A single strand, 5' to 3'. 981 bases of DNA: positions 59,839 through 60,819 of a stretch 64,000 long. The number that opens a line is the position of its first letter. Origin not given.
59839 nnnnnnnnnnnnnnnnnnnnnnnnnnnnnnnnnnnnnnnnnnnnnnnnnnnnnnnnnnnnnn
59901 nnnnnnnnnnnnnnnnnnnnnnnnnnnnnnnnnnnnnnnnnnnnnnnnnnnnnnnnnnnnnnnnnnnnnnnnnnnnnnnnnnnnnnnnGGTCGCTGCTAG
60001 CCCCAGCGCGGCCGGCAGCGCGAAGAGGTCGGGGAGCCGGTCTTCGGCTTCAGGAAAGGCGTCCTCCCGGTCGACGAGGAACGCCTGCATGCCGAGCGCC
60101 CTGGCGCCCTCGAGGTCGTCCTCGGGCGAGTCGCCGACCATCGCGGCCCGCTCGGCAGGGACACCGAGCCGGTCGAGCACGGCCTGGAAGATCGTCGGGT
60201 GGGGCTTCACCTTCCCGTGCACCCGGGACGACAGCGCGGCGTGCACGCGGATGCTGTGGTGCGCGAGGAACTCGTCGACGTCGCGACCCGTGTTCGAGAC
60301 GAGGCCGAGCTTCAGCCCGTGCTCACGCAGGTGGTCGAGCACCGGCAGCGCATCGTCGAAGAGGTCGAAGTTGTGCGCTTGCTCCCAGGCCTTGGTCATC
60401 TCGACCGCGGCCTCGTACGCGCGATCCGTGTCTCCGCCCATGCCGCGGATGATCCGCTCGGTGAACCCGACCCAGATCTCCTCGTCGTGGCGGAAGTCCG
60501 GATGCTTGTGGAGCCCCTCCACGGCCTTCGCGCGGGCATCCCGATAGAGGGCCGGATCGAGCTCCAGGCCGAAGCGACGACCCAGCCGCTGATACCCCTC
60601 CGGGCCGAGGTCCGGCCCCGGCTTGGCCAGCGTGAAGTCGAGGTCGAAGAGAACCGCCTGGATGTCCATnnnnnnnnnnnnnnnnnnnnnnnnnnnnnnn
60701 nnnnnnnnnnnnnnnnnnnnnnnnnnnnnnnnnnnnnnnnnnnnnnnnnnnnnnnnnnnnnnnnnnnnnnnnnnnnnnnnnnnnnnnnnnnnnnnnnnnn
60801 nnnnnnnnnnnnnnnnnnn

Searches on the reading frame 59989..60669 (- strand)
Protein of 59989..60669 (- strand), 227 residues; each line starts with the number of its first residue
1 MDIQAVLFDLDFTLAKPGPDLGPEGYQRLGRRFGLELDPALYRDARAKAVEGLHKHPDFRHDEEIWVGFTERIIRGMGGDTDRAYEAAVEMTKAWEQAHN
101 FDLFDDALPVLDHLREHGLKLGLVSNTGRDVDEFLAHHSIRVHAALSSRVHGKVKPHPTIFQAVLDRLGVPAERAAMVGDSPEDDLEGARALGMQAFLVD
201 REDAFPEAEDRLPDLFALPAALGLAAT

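Call 66: search_protein_families(library=pfam, proteins=[window:59989-60669:-])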
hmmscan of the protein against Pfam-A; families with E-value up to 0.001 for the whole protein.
window:59989-60669:- (227 aa): 3 families
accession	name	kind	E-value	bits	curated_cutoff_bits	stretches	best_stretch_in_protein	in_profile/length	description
PF00702.32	Hydrolase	-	1.9e-19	71.3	26.4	1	3-193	1-191/191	haloacid dehalogenase-like hydrolase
PF13419.12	HAD_2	-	5.4e-18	66.2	23.8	1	69-199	60-178/178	Haloacid dehalogenase-like hydrolase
PF13242.12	Hydrolase_like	-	2.7e-13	50.1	22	1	155-204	4-53/75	HAD-hyrolase-like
